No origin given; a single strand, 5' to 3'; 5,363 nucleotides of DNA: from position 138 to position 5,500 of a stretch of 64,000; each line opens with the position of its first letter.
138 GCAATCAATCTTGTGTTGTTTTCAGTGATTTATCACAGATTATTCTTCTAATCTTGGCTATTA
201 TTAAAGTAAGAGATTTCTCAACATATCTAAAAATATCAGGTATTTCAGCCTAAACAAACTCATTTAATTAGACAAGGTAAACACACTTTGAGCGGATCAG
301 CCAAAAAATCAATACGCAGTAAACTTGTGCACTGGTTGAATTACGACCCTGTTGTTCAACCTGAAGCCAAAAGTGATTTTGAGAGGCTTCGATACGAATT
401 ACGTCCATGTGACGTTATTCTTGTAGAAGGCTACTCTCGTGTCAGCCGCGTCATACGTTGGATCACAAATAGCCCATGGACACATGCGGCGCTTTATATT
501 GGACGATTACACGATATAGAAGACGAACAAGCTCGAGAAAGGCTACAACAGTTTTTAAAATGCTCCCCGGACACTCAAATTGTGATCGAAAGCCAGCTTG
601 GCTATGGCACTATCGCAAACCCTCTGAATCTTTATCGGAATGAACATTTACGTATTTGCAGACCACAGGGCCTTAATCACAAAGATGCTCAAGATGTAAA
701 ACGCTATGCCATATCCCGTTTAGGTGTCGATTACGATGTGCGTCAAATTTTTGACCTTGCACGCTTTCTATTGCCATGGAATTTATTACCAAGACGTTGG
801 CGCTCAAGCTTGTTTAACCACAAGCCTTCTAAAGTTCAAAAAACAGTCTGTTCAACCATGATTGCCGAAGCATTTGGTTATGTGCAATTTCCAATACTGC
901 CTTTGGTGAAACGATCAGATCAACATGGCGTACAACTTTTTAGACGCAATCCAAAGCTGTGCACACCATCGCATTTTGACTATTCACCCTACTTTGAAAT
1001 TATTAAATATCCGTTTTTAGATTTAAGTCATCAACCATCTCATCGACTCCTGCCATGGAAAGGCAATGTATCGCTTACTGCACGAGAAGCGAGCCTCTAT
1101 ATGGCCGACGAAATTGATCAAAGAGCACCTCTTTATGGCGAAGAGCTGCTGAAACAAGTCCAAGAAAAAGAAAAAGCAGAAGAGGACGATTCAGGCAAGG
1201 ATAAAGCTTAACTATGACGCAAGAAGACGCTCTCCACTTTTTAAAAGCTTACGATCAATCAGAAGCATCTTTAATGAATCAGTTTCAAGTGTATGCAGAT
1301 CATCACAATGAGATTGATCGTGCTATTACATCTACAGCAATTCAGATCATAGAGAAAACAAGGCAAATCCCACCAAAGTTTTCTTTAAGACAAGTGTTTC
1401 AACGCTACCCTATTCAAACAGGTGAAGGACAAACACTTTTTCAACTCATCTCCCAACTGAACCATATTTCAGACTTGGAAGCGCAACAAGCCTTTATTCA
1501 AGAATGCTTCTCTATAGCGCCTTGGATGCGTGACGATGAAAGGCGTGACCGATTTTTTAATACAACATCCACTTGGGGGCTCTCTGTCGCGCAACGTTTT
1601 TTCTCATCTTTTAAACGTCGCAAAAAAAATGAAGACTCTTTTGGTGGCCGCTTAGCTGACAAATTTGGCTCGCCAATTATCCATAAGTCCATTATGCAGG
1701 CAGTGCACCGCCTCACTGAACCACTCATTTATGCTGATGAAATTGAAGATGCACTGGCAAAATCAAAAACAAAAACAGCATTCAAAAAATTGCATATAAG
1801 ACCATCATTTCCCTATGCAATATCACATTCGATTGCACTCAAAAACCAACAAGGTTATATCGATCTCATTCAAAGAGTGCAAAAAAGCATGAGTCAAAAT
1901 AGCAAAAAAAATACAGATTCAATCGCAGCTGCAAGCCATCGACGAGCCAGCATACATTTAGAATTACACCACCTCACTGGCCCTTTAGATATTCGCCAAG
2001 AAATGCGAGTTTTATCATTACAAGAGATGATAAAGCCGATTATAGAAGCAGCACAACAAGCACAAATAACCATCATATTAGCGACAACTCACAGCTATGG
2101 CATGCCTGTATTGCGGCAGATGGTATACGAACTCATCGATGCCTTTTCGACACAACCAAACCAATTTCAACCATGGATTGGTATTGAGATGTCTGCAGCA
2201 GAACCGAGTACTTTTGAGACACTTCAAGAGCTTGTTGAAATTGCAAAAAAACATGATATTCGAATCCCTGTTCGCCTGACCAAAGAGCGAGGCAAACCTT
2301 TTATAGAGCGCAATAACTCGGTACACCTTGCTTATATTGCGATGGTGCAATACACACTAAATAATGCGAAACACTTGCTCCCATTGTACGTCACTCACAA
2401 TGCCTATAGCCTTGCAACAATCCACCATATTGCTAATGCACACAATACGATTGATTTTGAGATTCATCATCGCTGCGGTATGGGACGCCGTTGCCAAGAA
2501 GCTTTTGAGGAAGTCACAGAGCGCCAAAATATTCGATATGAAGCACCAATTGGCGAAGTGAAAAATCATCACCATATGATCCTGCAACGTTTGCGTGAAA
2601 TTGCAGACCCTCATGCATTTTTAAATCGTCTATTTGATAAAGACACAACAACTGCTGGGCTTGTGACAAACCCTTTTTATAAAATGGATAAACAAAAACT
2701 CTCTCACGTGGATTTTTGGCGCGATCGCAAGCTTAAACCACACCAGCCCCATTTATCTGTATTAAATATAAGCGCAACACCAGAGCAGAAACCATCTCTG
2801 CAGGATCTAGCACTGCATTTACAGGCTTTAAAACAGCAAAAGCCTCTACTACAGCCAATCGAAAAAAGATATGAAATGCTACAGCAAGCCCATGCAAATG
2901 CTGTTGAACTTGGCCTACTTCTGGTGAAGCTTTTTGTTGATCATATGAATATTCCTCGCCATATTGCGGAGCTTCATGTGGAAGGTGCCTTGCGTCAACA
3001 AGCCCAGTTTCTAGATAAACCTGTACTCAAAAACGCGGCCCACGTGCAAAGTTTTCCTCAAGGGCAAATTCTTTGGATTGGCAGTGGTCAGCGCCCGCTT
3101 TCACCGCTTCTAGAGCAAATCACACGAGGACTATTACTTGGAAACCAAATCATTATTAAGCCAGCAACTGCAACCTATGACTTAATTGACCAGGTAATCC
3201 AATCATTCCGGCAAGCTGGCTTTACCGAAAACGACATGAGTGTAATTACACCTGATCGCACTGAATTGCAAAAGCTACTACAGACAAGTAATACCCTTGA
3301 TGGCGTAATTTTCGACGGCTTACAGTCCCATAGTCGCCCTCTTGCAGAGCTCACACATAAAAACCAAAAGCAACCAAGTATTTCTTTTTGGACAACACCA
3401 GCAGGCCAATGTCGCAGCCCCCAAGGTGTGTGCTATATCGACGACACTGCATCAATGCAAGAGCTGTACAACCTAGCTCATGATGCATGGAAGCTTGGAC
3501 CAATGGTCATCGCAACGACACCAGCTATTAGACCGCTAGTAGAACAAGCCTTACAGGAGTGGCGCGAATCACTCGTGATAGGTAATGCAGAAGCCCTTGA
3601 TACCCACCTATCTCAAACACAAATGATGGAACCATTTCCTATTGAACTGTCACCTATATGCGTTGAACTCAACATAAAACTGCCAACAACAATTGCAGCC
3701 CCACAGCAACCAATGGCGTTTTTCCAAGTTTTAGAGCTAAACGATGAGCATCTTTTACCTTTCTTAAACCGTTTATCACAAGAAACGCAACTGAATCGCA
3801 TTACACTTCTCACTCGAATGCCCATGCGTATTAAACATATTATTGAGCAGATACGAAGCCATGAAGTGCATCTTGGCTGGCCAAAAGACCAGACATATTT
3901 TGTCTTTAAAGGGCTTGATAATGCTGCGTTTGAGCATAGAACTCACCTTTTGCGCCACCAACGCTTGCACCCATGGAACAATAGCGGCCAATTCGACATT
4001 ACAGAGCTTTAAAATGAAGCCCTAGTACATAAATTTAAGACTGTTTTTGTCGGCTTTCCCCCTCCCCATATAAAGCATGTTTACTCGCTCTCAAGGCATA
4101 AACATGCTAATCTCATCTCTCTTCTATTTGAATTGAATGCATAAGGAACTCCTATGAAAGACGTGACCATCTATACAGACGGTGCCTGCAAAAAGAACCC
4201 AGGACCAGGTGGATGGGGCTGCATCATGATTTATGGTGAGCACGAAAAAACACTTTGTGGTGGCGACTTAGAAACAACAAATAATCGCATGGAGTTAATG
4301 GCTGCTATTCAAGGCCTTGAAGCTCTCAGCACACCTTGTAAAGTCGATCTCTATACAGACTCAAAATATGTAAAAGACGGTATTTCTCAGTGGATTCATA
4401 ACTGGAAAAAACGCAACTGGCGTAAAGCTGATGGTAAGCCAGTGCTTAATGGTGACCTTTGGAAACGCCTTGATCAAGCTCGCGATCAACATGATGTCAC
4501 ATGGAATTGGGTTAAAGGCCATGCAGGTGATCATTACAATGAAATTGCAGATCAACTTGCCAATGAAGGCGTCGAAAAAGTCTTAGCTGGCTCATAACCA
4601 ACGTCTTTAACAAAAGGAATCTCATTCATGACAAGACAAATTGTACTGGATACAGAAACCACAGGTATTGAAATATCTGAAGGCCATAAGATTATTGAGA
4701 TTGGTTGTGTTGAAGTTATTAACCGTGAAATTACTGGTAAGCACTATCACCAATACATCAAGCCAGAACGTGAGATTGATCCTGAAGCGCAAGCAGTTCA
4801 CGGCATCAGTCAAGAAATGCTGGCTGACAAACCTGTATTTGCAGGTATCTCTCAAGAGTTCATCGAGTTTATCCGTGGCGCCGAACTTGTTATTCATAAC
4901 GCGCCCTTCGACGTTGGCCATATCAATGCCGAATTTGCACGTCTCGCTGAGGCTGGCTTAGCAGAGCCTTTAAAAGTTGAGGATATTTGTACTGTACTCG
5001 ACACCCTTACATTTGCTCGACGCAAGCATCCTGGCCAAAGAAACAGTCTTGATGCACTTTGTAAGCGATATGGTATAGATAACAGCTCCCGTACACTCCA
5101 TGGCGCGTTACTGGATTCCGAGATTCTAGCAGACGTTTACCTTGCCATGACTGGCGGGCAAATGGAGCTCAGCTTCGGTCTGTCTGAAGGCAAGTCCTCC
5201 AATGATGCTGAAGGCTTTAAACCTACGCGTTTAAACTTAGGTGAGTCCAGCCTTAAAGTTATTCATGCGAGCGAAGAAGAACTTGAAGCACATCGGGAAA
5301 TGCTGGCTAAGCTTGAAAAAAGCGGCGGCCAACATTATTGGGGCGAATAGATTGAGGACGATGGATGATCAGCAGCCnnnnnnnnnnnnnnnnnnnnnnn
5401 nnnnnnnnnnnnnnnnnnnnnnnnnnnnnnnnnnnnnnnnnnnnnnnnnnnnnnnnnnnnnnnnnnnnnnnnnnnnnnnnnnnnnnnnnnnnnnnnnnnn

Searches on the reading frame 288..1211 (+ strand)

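Call 105: search_protein_families(library=pfam, proteins=[window:288-1211:+], max_evalue=0.00001)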
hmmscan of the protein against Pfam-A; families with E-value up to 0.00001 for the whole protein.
window:288-1211:+ (307 aa): 1 family
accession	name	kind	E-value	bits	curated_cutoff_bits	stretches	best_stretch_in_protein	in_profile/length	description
PF05708.18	Peptidase_C92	-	9.6e-06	26.2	27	0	42-152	6-99/166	Permuted papain-like amidase enzyme, YaeF/YiiX, C92 family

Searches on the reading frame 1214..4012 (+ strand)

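Call 105: search_protein_families(library=pfam, proteins=[window:1214-4012:+], max_evalue=0.00001)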
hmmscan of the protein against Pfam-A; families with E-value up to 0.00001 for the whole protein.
window:1214-4012:+ (932 aa): 4 families
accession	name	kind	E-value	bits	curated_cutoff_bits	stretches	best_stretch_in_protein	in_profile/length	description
PF01619.24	Pro_dh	-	6.1e-16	59.2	27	1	194-471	12-277/278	Proline dehydrogenase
PF14850.11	Pro_dh-DNA_bdg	-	5.5e-13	49.8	27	1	59-168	3-109/112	DNA-binding domain of Proline dehydrogenase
PF00171.27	Aldedh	-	1.2e-07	31.1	23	1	585-720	97-231/461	Aldehyde dehydrogenase family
PF05893.19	LuxC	-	2.6e-06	27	21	1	587-725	61-198/401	Acyl-CoA reductase (LuxC)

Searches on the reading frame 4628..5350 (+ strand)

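Call 88: search_protein_families(library=pfam, proteins=[window:4628-5350:+], max_evalue=0.01)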
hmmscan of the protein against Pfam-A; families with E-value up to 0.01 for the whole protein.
window:4628-5350:+ (240 aa): 2 families
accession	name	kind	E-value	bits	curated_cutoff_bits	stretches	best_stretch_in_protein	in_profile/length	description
PF00929.31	RNase_T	-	2.5e-40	139.2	24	1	5-171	1-164/164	Exonuclease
PF13482.12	RNase_H_2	-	0.00034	21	22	1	7-159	3-124/165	RNase_H superfamily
